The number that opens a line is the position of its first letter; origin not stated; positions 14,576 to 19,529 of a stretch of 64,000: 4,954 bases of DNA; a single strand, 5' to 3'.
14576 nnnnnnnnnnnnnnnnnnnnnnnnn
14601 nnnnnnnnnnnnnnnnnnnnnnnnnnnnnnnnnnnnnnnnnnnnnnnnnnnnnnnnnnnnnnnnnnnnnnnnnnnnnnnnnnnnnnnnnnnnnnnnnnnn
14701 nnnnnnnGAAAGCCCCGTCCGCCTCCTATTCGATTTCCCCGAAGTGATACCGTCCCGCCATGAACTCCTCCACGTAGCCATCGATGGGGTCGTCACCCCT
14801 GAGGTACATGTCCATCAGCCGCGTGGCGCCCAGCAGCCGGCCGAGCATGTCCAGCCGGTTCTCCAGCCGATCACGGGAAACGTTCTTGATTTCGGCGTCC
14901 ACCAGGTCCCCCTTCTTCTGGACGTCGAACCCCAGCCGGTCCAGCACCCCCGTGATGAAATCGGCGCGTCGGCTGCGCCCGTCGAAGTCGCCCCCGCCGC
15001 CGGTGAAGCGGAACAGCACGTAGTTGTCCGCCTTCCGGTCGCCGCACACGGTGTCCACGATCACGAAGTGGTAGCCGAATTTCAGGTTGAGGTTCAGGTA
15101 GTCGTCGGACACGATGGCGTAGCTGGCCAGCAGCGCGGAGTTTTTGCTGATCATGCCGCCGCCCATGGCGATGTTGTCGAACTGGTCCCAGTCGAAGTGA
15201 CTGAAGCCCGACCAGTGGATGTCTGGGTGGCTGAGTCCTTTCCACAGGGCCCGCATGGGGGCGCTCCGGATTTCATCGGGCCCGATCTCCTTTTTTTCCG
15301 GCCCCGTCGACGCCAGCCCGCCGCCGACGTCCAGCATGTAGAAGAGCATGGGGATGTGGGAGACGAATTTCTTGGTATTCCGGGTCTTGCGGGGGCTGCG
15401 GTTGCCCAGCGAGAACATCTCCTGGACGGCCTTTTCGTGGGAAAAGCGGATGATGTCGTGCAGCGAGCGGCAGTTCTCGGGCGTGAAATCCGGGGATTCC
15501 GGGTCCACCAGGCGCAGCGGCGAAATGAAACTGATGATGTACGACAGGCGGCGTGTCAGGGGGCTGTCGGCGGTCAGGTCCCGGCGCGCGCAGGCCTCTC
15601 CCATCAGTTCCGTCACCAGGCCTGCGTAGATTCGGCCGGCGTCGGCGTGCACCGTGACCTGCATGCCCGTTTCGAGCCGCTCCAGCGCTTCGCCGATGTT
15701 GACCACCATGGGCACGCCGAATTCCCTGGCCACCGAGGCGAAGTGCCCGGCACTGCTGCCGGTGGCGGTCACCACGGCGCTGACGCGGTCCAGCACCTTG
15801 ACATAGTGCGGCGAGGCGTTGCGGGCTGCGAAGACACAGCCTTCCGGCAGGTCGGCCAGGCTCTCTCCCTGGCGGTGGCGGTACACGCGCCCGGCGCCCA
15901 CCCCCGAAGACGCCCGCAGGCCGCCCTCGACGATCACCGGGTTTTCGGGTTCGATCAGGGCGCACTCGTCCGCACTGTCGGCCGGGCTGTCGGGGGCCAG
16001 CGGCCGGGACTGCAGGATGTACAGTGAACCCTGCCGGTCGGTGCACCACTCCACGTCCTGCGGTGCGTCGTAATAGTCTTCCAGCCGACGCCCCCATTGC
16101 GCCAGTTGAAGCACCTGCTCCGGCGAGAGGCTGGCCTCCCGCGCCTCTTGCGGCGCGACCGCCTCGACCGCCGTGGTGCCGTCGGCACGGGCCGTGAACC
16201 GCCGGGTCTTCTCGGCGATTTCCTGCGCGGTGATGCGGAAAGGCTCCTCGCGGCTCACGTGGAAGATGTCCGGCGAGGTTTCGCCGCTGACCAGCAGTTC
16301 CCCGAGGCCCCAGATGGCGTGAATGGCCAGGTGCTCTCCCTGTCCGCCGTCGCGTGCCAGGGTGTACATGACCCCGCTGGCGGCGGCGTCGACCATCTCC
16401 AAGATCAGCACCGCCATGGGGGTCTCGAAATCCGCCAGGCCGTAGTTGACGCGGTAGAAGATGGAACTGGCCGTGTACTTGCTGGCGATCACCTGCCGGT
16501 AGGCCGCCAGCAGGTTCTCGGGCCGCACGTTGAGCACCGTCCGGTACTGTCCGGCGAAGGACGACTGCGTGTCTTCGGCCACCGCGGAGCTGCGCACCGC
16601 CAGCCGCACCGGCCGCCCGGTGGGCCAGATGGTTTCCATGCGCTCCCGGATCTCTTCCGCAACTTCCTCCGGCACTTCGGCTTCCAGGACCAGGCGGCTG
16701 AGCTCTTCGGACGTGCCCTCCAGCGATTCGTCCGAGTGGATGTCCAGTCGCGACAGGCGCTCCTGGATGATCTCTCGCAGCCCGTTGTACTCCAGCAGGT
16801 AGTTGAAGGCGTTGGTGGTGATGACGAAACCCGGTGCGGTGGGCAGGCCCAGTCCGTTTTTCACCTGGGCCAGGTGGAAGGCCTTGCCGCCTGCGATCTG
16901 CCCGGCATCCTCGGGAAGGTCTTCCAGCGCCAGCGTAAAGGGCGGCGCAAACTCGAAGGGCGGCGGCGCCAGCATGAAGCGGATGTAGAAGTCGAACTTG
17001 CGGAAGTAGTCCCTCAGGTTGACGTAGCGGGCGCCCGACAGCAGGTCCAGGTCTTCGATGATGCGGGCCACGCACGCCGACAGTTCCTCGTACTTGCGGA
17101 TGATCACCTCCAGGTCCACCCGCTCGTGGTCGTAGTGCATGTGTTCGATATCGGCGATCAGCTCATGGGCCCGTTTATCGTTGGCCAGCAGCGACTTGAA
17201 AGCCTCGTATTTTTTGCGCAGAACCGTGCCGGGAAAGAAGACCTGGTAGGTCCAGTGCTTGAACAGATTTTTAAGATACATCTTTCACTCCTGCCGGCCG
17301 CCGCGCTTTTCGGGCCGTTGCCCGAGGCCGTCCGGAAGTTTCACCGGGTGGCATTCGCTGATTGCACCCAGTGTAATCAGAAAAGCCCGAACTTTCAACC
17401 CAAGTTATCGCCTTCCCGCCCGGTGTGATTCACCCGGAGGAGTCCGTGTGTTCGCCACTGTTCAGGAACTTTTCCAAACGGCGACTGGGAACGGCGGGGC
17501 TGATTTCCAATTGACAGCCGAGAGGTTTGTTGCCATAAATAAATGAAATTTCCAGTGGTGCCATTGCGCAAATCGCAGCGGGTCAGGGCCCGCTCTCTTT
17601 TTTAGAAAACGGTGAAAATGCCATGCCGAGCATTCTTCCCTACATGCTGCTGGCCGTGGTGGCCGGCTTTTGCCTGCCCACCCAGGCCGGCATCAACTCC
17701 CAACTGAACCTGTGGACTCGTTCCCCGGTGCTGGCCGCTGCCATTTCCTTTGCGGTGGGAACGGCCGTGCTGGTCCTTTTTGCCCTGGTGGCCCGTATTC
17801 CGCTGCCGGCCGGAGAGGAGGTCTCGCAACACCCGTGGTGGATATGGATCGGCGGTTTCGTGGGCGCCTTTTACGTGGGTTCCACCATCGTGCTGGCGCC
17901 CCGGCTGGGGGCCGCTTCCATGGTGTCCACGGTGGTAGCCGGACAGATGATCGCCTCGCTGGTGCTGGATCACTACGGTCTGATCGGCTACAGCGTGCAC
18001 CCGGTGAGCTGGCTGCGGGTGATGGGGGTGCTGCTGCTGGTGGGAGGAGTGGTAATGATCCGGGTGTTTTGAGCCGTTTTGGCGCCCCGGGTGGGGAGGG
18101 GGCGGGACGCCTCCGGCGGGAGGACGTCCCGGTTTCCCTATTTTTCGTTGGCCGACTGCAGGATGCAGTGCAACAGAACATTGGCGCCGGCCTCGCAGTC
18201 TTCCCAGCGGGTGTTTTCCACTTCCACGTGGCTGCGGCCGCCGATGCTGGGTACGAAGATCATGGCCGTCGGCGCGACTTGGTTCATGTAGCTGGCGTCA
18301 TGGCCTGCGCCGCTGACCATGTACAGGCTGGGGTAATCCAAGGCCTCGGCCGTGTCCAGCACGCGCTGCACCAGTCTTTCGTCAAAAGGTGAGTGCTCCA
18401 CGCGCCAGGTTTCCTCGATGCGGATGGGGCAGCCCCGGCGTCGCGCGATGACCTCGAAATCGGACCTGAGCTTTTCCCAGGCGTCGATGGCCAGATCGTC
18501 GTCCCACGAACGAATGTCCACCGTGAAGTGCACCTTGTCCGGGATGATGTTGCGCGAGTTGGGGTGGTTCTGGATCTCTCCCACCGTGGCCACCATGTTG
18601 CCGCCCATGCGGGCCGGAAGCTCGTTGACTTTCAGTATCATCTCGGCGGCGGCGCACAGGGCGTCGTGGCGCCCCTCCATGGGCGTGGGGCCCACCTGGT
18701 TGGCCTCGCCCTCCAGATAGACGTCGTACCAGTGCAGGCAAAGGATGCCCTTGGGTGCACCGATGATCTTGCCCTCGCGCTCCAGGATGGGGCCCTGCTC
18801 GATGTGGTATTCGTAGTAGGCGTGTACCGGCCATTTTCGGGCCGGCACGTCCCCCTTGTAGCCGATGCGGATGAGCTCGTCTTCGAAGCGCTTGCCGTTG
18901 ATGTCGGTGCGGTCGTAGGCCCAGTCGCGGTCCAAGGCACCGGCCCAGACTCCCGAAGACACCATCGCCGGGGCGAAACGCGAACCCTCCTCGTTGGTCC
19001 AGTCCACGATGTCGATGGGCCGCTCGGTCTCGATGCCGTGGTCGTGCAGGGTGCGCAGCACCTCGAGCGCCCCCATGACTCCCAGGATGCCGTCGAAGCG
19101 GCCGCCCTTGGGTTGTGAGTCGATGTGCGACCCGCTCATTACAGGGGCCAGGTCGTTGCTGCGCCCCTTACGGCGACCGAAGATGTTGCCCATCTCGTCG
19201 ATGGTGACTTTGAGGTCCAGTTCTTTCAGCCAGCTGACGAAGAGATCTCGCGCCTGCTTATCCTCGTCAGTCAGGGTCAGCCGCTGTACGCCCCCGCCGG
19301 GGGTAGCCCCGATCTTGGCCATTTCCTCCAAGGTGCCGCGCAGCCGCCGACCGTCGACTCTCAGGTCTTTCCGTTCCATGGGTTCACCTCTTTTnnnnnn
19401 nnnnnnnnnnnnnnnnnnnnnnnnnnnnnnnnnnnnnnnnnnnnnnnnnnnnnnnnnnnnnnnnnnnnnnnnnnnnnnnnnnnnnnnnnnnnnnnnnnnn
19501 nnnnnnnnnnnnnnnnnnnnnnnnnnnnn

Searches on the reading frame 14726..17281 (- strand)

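Call 33: search_protein_families(library=pfam, proteins=[window:14726-17281:-], max_evalue=0.0001)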
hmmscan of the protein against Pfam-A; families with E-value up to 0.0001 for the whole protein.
window:14726-17281:- (851 aa): 2 families
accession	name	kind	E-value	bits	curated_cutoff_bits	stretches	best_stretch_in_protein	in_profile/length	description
PF01326.24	PPDK_N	-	1.8e-83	281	27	1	129-433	3-314/328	Pyruvate phosphate dikinase, AMP/ATP-binding domain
PF00391.29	PEP-utilizers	-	1.8e-17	63.1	23.1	1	478-549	1-72/72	PEP-utilising enzyme, mobile domain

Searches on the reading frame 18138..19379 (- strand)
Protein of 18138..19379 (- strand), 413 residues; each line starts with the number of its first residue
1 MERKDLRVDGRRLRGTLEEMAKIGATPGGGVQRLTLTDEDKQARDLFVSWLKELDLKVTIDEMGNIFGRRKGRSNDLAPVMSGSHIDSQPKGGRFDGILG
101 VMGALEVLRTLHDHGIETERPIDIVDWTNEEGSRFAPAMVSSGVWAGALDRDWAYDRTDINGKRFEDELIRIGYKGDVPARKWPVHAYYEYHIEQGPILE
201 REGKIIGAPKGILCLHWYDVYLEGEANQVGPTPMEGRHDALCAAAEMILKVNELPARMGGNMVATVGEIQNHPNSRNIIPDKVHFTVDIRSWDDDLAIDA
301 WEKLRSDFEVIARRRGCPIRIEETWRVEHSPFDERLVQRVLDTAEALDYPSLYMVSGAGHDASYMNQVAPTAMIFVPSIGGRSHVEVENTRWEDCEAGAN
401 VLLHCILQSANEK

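Call 33: search_protein_families(library=pfam, proteins=[window:18138-19379:-], max_evalue=0.0001)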
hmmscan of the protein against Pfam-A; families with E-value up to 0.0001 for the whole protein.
window:18138-19379:- (413 aa): 2 families
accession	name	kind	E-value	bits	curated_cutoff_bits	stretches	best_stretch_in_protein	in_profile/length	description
PF01546.33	Peptidase_M20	-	8.4e-26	91.6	24.6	1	83-407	3-205/206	Peptidase family M20/M25/M40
PF04389.22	Peptidase_M28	-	7.7e-06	26.2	21.3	1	65-132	1-68/193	Peptidase family M28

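Call 64: search_protein_families(library=ncbifam, proteins=[window:18138-19379:-], max_evalue=0.00001)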
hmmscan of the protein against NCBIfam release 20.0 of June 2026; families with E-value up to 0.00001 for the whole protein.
window:18138-19379:- (413 aa): 19 families
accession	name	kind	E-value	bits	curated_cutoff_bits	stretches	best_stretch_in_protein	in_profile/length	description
NF006769.0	PRK09290.1-3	subfamily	1.4e-161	537.8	452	1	3-412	5-414/417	allantoate amidohydrolase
NF006771.0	PRK09290.1-5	subfamily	1.5e-140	468.4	399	1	7-412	3-412/413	allantoate amidohydrolase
NF009527.0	PRK12891.1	subfamily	1.8e-129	432.5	461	1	4-412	4-423/426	Zn-dependent hydrolase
TIGR01879.1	hydantase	subfamily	6.8e-122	407.2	204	1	12-408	2-400/401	hydantoinase/carbamoylase family amidase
NF009530.0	PRK12893.1-4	subfamily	5.1e-119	398.1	551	1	6-410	5-408/423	Zn-dependent hydrolase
NF006772.0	PRK09290.2-1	subfamily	6.6e-104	348.1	424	1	5-408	9-414/430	allantoate amidohydrolase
NF058540.1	Ncarbamyl_ErtE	equivalog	2.1e-103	346.1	520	1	3-408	3-413/418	N-carbamyl-l-glutamate amidohydrolase ErtE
NF009528.0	PRK12893.1-1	subfamily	1.9e-100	336.7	570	1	4-410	9-415/420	Zn-dependent hydrolase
NF006775.0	PRK09290.2-5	equivalog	3.2e-93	312.7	479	1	10-410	12-414/419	allantoate amidohydrolase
NF006768.0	PRK09290.1-1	equivalog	6e-90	302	532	1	13-410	9-408/411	allantoate deiminase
NF009529.0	PRK12893.1-2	equivalog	4.4e-87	292.5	508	1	6-406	5-404/411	Zn-dependent hydrolase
NF009531.0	PRK12893.1-5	equivalog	3.5e-80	269.6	486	1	4-408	3-410/421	Zn-dependent hydrolase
TIGR03176.1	AllC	equivalog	2.8e-76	256.9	597.75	1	12-410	4-403/406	allantoate deiminase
NF006773.0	PRK09290.2-2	equivalog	7.6e-72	242.5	584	1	11-409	16-416/419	allantoate amidohydrolase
NF006770.0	PRK09290.1-4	equivalog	8.5e-71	238.8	372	1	14-406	6-397/403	allantoate amidohydrolase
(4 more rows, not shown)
